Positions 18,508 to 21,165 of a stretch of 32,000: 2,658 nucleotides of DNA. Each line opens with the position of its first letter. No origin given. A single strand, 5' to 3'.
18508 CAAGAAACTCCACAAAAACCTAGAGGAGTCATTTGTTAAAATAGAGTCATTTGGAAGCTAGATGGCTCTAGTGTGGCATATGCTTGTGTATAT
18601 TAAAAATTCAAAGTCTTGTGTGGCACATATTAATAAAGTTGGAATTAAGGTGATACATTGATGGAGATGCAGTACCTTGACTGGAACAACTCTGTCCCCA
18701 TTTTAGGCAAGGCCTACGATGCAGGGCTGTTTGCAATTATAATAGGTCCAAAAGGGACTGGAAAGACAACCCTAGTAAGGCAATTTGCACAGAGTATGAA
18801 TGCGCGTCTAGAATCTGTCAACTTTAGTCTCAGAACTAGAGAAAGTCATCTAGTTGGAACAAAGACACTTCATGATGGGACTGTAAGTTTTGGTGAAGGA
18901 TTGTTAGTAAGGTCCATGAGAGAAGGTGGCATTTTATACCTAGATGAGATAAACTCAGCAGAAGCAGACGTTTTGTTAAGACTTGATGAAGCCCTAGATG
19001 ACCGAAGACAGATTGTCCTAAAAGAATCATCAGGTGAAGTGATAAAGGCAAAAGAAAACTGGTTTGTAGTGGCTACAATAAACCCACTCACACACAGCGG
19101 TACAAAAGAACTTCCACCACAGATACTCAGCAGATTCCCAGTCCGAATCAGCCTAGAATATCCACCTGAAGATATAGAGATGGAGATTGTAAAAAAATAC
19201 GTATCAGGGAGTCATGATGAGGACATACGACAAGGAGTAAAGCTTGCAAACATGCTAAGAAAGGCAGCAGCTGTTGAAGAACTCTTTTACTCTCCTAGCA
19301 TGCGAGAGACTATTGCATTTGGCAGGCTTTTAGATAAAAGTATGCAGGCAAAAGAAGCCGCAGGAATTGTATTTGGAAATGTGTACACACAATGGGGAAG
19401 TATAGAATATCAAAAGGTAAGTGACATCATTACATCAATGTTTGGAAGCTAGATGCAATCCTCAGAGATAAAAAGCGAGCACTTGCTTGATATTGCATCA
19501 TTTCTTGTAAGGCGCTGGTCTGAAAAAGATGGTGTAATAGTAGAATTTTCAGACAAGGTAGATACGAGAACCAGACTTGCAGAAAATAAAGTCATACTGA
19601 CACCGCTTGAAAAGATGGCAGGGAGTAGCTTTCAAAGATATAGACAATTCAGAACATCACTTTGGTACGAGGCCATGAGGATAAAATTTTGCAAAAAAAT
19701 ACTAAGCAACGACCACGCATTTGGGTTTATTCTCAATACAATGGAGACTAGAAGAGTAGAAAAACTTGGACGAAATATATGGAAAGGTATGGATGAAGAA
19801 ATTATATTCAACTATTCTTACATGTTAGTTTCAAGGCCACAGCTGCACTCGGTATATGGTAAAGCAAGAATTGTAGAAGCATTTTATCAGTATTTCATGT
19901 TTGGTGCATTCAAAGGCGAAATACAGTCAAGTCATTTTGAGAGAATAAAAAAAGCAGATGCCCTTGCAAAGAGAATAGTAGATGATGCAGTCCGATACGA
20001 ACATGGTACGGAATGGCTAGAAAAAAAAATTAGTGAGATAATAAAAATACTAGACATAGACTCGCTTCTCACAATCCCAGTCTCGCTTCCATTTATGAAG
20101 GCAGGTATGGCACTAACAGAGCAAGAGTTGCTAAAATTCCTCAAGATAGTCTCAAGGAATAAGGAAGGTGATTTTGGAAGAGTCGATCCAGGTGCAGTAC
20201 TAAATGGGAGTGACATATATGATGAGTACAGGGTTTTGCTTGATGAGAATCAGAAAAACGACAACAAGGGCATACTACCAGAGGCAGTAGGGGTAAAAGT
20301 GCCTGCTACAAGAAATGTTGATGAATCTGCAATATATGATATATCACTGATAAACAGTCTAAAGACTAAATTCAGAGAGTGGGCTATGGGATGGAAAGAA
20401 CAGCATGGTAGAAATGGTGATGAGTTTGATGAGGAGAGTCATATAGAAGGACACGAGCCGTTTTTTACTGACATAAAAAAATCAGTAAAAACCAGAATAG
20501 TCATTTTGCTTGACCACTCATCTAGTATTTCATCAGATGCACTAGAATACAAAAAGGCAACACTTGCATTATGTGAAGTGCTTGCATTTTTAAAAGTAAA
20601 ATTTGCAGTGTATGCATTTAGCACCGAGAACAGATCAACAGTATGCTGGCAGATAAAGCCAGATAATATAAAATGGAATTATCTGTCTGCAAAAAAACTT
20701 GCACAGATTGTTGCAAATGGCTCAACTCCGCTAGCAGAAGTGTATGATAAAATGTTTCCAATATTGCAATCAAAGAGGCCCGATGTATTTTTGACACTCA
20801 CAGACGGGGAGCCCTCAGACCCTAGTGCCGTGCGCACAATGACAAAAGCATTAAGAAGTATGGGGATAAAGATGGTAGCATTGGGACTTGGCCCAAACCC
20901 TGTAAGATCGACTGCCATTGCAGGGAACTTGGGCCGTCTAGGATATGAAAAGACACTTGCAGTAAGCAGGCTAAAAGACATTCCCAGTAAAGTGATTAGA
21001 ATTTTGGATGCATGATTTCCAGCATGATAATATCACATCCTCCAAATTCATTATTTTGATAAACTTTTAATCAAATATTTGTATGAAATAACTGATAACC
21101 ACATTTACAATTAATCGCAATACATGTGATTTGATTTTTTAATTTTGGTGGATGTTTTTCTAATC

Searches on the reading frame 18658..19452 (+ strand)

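Call 3: search_protein_families(library=pfam, proteins=[window:18658-19452:+], max_evalue=0.1)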
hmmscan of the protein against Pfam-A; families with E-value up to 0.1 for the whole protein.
window:18658-19452:+ (264 aa): 37 families (the best 25 are shown)
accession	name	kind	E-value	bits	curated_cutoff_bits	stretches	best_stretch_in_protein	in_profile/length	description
PF07728.20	AAA_5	-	4.5e-26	92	22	1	27-160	3-139/139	AAA domain (dynein-related subfamily)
PF07726.17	AAA_3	-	1.4e-12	48.1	27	1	27-160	3-129/131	ATPase family associated with various cellular activities (AAA)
PF00004.35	AAA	-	6.6e-09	36.7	21.2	1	27-167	2-130/131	ATPase family associated with various cellular activities (AAA)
PF13173.12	AAA_14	-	2.1e-07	31.5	27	1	26-129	5-103/129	AAA domain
PF20030.5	bpMoxR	-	1.3e-06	28.1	27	1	4-118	12-126/205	MoxR domain in the MoxR-vWA-beta-propeller ternary systems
PF13191.12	AAA_16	-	4.2e-05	24.5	32.6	1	24-53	25-52/167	AAA ATPase domain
PF07724.20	AAA_2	-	4.8e-05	23.9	27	1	27-140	7-123/166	AAA domain (Cdc48 subfamily)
PF00158.32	Sigma54_activat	-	0.00012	22.2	20.2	1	20-118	19-122/168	Sigma-54 interaction domain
PF12774.13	AAA_6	-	0.00017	21.1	25.2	1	16-159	25-158/327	Hydrolytic ATP binding site of dynein motor region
PF13401.12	AAA_22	-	0.00019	22.2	27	1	24-57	6-33/130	AAA domain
PF01078.27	Mg_chelatase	-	0.00021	21.2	20.3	1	87-145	104-160/207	Magnesium chelatase, subunit ChlI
PF12775.13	AAA_7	-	0.00051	20.1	25.8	1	26-65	36-78/181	P-loop containing dynein motor region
PF05496.18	RuvB_N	-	0.0015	18.8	27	1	26-117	36-112/159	Holliday junction DNA helicase RuvB P-loop domain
PF01637.24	ATPase_2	-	0.0016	18.7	33.2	1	24-69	21-66/225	ATPase domain predominantly from Archaea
PF25199.1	nSTAND_NTPase5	-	0.0025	18.1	34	1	24-50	42-67/145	Novel STAND NTPase 5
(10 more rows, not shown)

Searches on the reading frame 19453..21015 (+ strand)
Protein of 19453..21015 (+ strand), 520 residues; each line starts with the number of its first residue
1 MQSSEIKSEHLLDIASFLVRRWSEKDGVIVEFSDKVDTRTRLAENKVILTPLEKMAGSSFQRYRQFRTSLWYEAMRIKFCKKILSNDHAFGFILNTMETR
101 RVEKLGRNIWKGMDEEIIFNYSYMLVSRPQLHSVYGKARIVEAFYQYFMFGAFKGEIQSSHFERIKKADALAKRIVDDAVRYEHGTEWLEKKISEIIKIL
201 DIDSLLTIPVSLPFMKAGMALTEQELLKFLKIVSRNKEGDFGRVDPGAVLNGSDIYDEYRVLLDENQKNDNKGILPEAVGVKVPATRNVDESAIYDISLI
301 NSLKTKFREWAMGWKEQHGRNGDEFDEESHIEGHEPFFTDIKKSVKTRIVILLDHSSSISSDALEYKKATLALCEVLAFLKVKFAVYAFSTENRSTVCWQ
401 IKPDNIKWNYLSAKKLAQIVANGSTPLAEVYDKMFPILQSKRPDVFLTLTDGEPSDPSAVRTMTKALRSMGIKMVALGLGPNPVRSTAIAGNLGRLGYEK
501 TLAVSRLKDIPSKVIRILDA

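Call 3: search_protein_families(library=pfam, proteins=[window:19453-21015:+], max_evalue=0.1)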
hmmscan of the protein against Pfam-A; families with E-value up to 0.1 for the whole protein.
window:19453-21015:+ (520 aa): 2 families
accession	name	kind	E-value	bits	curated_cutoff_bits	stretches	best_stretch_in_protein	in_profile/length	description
PF00092.34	VWA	-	1e-06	29.5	23.8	1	349-482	2-142/174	von Willebrand factor type A domain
PF13768.12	VWA_3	-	0.0078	16.7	27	1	348-478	2-134/155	von Willebrand factor type A domain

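Call 46: find_related_loci(query=window:19453-21015:+, collection=metagenome_contigs, flank=7000)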
Query window:19453-21015:+ (520 aa) in metagenome_contigs; peptide patterns used: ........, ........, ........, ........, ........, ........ (x = any residue, [..] = any of these).
228 stretches matched a pattern; 193 encode a relative of the query (tblastn E <= 1e-3); the best 80 are kept; 80 distinct loci.
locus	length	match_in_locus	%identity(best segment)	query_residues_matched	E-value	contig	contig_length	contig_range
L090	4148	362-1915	79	1-518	0e+0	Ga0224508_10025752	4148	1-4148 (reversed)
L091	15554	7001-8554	79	1-518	0e+0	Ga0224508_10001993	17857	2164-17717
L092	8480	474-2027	79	1-518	0e+0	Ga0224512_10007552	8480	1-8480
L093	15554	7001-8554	79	1-518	0e+0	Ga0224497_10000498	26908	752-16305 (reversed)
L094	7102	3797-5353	77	1-519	0e+0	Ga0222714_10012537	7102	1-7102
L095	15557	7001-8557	77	1-519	0e+0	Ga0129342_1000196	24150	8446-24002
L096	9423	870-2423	78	1-518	0e+0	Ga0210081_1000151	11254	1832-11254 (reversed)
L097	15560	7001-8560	78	1-520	0e+0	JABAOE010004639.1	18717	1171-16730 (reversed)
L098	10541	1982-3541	78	1-520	0e+0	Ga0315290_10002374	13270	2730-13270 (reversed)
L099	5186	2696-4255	77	1-520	0e+0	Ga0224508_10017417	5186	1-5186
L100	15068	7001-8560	77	1-520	0e+0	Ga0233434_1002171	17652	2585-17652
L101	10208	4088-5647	76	1-520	0e+0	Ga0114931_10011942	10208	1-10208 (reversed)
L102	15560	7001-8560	77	1-520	0e+0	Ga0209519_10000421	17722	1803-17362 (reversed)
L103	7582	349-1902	78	1-518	0e+0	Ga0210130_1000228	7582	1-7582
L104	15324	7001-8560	76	1-520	0e+0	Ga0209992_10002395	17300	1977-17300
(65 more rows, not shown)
